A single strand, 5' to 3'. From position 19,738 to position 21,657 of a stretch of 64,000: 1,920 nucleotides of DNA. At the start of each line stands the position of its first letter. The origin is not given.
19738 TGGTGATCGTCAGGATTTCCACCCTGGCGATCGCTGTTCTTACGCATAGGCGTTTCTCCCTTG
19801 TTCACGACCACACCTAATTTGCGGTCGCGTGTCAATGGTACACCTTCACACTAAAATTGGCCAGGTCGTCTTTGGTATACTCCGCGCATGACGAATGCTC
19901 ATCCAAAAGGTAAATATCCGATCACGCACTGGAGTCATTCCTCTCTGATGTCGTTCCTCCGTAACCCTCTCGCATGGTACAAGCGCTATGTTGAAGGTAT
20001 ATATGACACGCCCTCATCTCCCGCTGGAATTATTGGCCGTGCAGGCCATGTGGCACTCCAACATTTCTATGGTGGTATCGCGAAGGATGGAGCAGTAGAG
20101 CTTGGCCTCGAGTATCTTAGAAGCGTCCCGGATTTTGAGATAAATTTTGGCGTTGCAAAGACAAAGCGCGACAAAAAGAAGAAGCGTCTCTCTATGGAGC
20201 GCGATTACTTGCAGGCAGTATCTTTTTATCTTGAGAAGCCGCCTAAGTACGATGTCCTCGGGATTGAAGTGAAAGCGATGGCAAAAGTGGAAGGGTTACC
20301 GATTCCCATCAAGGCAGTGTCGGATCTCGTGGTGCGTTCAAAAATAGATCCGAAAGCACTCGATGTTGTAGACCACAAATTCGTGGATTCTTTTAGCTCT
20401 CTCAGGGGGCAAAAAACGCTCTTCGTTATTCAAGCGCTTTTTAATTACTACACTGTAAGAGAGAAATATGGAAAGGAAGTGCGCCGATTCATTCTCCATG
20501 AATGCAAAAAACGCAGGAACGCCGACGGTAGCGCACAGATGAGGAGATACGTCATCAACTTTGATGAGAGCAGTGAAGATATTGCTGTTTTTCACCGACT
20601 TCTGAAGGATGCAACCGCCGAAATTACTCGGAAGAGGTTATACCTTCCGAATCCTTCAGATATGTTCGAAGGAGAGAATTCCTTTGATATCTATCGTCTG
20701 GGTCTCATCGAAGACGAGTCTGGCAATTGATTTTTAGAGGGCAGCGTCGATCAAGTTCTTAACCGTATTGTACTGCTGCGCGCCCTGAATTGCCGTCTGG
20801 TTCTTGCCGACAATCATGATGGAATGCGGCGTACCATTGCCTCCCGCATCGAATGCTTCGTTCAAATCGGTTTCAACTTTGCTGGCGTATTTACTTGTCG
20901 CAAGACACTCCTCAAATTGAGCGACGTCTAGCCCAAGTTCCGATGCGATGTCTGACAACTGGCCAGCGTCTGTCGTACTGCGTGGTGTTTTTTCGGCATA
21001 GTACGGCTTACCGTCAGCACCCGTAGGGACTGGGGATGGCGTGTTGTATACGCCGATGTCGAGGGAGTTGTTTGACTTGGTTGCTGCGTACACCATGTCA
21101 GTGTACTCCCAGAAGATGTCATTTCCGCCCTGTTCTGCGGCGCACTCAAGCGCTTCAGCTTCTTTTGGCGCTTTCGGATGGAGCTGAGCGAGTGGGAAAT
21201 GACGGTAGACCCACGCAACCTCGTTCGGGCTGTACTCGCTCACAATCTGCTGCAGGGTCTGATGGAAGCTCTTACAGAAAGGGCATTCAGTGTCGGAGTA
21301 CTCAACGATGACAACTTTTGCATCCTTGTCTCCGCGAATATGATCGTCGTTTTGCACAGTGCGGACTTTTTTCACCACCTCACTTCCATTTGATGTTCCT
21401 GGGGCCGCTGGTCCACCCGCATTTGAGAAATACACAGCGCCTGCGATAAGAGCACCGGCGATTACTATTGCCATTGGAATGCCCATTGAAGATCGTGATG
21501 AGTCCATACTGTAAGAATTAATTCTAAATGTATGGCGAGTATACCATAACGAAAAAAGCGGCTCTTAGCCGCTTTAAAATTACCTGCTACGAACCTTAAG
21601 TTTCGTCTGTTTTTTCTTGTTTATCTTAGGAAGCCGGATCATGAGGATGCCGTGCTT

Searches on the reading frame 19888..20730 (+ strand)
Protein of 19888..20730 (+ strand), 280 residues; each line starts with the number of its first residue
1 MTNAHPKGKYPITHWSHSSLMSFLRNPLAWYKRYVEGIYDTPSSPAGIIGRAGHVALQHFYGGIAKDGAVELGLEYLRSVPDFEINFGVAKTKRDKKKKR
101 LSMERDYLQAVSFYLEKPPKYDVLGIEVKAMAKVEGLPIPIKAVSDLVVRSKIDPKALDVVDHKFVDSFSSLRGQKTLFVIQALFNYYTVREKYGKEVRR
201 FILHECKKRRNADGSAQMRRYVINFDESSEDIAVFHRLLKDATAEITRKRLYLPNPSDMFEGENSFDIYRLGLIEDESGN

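Call 10: search_protein_families(library=pfam, proteins=[window:19888-20730:+], max_evalue=0.1)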
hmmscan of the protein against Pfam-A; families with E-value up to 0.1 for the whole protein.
window:19888-20730:+ (280 aa): 1 family
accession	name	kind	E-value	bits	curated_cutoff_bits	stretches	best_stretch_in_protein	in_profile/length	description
PF12705.13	PDDEXK_1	-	1.4e-10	42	22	1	14-256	1-233/247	PD-(D/E)XK nuclease superfamily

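Call 12: find_homologous_proteins(query=window:19888-20730:+)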
Query window:19888-20730:+ (280 aa): 2268 proteins with E <= 0.001 among 3008 candidates; the best 120 are listed.
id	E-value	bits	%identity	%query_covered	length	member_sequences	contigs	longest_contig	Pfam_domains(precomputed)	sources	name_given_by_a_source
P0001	6.7e-169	578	100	93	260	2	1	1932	PF12705.14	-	-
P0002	1.4e-150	518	81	99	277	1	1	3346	PF12705.14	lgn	-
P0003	2.7e-147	508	81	95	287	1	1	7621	PF12705.14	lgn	-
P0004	1.3e-144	499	79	95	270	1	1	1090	PF12705.14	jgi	-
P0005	1.4e-143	495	77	96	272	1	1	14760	PF12705.14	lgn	-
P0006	8.1e-142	490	78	96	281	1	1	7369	PF12705.14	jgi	jgi:hypothetical protein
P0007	9.7e-141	486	79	95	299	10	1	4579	PF12705.14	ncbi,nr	ncbi:MAG TPA: PD-(D/E)XK nuclease family protein [Candidatus Paceibacterota bacterium]|nr:PD-(D/E)XK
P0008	2.1e-140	485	79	94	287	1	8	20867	PF12705.14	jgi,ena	-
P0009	2.7e-140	485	76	97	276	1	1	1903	PF12705.14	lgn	-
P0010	3.9e-140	484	79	94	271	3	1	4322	PF12705.14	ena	-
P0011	8.6e-140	483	76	97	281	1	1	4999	PF12705.14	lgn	-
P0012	1.8e-139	482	78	94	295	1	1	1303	PF12705.14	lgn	-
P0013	2.1e-139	482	78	95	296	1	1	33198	PF12705.14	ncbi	-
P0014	2.7e-139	481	76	98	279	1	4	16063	PF12705.14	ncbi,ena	ncbi:MAG: PD-(D/E)XK nuclease family protein [Patescibacteria group bacterium]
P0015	3.3e-139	481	75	98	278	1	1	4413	PF12705.14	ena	-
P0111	3.5e-134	465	79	92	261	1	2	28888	PF12705.14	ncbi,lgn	-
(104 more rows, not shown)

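Call 13: find_related_loci(query=window:19888-20730:+, collection=genome_contigs, flank=3000)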
Query window:19888-20730:+ (280 aa) in genome_contigs; peptide patterns used: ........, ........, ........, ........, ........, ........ (x = any residue, [..] = any of these).
321 stretches matched a pattern; 238 encode a relative of the query (tblastn E <= 1e-3); the best 80 are kept; 80 distinct loci.
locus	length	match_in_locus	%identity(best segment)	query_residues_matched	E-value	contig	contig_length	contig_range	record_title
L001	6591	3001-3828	74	2-277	4e-146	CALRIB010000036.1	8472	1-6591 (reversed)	MAG: Candidatus Nomurabacteria bacterium isolate MaH-09apr19-211 genome assembly, contig: MaH-09apr19-C20970, whole geno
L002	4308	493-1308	76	6-278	2e-146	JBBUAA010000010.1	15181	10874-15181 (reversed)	MAG: Patescibacteria group bacterium isolate H52-bin072_1 H52_bin072_1_000000000010, whole genome shotgun sequence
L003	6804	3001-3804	75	8-275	8e-145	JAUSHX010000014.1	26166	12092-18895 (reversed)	MAG: bacterium isolate E14_metabat.bin.210 E14_k141_39749, whole genome shotgun sequence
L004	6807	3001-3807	77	11-279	7e-145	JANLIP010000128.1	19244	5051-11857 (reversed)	MAG: Candidatus Kaiserbacteria bacterium isolate S40-18 k99_282755, whole genome shotgun sequence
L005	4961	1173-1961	79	11-273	6e-145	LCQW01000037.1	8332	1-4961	MAG: Candidatus Kaiserbacteria bacterium GW2011_GWA2_52_12 UY67_C0037, whole genome shotgun sequence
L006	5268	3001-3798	75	11-276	8e-144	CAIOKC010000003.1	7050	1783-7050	uncultured bacterium isolate LaPlata_bin-2928 genome assembly, contig: bin-2928:03/32, whole genome shotgun sequence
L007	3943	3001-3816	74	7-278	9e-145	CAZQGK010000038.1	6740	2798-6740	MAG TPA_asm: uncultured Candidatus Saccharibacteria bacterium isolate ERP113451_co1_332 genome assembly, contig: NODE_14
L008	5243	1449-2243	76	9-273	7e-143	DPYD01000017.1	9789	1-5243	MAG TPA_asm: Candidatus Kaiserbacteria bacterium isolate UBA10103 contig_855, whole genome shotgun sequence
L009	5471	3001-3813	74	6-276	2e-143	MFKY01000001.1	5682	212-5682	MAG: Candidatus Kaiserbacteria bacterium RIFCSPHIGHO2_01_FULL_55_37 rifcsphigho2_01_scaffold_103568, whole genome shotgu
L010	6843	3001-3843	72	1-276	2e-142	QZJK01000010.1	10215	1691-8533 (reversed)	MAG: Candidatus Parcubacteria bacterium isolate SURF_41 Ga0104751_1008730, whole genome shotgun sequence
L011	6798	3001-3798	76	11-276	4e-142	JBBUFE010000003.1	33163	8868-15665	MAG: Patescibacteria group bacterium isolate H52-bin063_1 H52_bin063_1_000000000003, whole genome shotgun sequence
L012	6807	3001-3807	75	11-280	2e-141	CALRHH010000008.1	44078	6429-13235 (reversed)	MAG: Candidatus Nomurabacteria bacterium isolate Ike-100m-40 genome assembly, contig: Ike-100-c271, whole genome shotgun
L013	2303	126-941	72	6-276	4e-150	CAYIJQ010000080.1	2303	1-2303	MAG TPA_asm: uncultured Candidatus Saccharibacteria bacterium isolate ERP119705_co24_1052 genome assembly, contig: NODE_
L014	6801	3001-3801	74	11-277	9e-141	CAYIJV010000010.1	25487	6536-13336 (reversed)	MAG TPA_asm: uncultured Candidatus Saccharibacteria bacterium isolate ERP119705_co23_584 genome assembly, contig: NODE_1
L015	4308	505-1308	74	9-276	5e-143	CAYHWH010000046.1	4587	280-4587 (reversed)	MAG TPA_asm: uncultured Candidatus Saccharibacteria bacterium isolate ERP119705_co16_95 genome assembly, contig: NODE_14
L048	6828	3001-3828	73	4-273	4e-136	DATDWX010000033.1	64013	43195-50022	MAG TPA_asm: Candidatus Paceibacterota bacterium isolate SMAG_U8123 k141_2002117, whole genome shotgun sequence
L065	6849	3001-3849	69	4-276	7e-134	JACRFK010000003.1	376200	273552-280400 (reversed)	MAG: Candidatus Kaiserbacteria bacterium isolate NC_groundwater_1723_Pr3_B-0.1um_55_32 SR-2_scaffold_141_1109351, whole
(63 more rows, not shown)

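Call 17: find_encoding_contigs(protein=P0001, flank=3000, max_places=4)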
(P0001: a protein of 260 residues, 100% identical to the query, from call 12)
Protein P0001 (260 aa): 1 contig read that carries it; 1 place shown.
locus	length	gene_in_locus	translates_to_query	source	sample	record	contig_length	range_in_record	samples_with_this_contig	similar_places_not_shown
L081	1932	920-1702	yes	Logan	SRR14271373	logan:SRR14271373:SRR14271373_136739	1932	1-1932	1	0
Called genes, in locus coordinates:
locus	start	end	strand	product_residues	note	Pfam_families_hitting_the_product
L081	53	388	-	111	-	PF06305:LapA_dom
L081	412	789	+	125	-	-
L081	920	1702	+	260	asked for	PF12705:PDDEXK_1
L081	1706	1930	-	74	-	?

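Call 18: find_encoding_contigs(protein=P0002, flank=3000, max_places=4)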
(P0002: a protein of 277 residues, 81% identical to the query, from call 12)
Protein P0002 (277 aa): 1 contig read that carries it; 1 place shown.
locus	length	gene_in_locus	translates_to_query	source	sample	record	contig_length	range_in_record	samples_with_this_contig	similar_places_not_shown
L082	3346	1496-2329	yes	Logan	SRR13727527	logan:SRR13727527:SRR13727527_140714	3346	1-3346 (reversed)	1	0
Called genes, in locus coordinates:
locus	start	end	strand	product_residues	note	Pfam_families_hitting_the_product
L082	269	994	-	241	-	-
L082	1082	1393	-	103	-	-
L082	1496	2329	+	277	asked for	PF12705:PDDEXK_1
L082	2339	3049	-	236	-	PF13462:Thioredoxin_4, PF01323:DSBA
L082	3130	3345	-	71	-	?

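Call 19: find_encoding_contigs(protein=P0003, flank=3000, max_places=4)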
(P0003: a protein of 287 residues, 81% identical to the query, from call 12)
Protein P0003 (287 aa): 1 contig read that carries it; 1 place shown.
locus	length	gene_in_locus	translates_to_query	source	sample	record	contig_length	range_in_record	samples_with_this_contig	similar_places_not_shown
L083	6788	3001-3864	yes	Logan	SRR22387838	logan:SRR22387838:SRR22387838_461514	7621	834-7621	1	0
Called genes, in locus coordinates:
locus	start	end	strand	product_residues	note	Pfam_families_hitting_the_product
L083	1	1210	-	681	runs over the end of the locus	?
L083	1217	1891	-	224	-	PF01058:Oxidored_q6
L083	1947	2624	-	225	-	-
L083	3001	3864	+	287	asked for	PF12705:PDDEXK_1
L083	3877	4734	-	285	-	PF13098:Thioredoxin_2 (faint), PF13462:Thioredoxin_4, PF01323:DSBA (weak)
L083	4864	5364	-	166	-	PF00011:HSP20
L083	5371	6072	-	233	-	PF13367:PrsW-protease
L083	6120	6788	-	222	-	?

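Call 20: find_encoding_contigs(protein=P0005, flank=3000, max_places=4)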
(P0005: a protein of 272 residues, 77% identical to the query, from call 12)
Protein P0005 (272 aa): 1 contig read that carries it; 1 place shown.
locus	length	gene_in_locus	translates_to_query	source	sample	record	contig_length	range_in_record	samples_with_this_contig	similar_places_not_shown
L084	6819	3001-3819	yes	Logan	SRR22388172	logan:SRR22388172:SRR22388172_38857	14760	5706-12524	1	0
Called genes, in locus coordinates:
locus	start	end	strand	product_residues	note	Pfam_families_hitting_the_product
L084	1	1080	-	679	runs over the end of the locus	PF00361:Proton_antipo_M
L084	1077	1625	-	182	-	PF01058:Oxidored_q6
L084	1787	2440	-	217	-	-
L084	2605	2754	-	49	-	-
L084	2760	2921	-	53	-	-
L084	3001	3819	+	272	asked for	PF12705:PDDEXK_1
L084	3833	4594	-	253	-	PF18400:Thioredoxin_12 (faint), PF13098:Thioredoxin_2 (faint), PF13462:Thioredoxin_4, PF01323:DSBA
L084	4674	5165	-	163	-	PF00011:HSP20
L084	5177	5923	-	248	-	PF13367:PrsW-protease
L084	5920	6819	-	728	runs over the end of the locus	PF00133:tRNA-synt_1, PF01406:tRNA-synt_1e (faint), PF09334:tRNA-synt_1g, PF00133:tRNA-synt_1, PF08264:Anticodon_1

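Call 71: find_encoding_contigs(protein=P0006, flank=1500, max_places=3)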
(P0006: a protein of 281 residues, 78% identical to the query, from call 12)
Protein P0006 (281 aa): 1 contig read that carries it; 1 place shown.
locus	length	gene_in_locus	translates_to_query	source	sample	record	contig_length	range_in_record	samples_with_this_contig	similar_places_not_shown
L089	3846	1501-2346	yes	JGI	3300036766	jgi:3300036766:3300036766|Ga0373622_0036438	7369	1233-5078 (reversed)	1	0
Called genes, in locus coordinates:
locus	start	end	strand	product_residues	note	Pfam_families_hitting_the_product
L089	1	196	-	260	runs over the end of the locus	PF01066:CDP-OH_P_transf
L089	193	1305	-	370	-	PF00266:Aminotran_5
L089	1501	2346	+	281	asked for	PF12705:PDDEXK_1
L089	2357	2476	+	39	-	-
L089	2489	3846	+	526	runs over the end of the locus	PF20154:LNT_N, PF00795:CN_hydrolase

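Call 72: find_encoding_contigs(protein=P0007, flank=1500, max_places=3)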
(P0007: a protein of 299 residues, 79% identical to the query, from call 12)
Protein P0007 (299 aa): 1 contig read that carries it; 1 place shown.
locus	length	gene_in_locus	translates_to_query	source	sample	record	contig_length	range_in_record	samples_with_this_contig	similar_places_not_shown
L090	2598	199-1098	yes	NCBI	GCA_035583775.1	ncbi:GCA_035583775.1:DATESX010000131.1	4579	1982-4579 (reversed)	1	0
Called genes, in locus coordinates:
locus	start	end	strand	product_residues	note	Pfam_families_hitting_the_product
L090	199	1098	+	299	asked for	PF12705:PDDEXK_1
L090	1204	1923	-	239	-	PF13462:Thioredoxin_4, PF01323:DSBA (faint)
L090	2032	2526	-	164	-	PF00011:HSP20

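Call 73: find_encoding_contigs(protein=P0008, flank=1500, max_places=3)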
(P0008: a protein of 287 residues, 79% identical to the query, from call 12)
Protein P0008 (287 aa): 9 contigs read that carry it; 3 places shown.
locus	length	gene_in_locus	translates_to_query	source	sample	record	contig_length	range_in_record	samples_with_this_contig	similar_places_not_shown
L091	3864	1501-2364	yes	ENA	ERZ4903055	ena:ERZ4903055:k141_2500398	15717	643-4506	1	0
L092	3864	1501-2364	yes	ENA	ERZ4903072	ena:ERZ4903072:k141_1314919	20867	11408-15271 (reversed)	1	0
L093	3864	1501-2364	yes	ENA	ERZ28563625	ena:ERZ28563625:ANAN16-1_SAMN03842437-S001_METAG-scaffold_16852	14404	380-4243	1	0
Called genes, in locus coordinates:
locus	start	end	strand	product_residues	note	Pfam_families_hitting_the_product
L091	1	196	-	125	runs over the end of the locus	PF06305:LapA_dom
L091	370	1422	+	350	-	PF20686:CsoSCA_cat (weak)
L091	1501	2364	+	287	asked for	PF12705:PDDEXK_1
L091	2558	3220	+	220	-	PF01797:Y1_Tnp (faint)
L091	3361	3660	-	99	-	-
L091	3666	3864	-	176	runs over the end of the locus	PF00011:HSP20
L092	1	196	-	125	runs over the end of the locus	PF06305:LapA_dom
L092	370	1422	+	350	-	PF20686:CsoSCA_cat (weak)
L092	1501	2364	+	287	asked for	PF12705:PDDEXK_1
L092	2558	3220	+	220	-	PF01797:Y1_Tnp (faint)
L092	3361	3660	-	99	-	-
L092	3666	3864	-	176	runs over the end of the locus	PF00011:HSP20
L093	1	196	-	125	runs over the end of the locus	PF06305:LapA_dom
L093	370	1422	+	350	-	PF20686:CsoSCA_cat (weak)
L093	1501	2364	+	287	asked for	PF12705:PDDEXK_1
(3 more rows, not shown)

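Call 74: find_encoding_contigs(protein=P0111, flank=1500, max_places=3)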
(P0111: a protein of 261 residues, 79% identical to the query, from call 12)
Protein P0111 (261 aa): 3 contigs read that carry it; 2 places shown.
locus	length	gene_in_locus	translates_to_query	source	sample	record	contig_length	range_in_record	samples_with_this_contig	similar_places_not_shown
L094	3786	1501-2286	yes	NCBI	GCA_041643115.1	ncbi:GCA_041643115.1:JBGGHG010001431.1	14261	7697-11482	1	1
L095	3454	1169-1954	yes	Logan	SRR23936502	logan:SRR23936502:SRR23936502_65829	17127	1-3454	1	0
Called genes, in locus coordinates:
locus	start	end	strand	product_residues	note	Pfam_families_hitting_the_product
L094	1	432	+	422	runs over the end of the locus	PF03979:Sigma70_r1_1, PF00140:Sigma70_r1_2, PF04542:Sigma70_r2, PF04539:Sigma70_r3, PF04545:Sigma70_r4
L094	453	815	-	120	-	-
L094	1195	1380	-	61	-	-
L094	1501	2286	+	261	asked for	PF12705:PDDEXK_1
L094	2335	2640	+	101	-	-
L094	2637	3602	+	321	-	-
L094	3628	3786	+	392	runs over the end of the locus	-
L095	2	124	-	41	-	?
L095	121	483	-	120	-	-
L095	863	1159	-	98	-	-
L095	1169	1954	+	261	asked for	PF12705:PDDEXK_1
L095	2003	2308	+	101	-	-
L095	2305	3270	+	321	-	-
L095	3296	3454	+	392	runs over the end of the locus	-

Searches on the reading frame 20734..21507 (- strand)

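Call 10: search_protein_families(library=pfam, proteins=[window:20734-21507:-], max_evalue=0.1)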
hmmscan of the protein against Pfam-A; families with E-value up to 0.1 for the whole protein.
window:20734-21507:- (257 aa): 5 families
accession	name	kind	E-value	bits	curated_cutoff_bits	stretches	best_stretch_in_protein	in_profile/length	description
PF13462.12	Thioredoxin_4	-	7e-23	82.1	23.2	1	54-255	4-165/165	Thioredoxin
PF01323.26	DSBA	-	1.6e-17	64.4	25.6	2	178-253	119-190/191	DSBA-like thioredoxin domain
PF13098.12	Thioredoxin_2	-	2.1e-06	28.5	27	1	61-158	3-78/104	Thioredoxin-like domain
PF18400.7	Thioredoxin_12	-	3.9e-06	27.3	26.1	1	53-105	132-183/190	Thioredoxin-like domain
PF00085.26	Thioredoxin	-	0.032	14.7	23.5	1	61-94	16-49/103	Thioredoxin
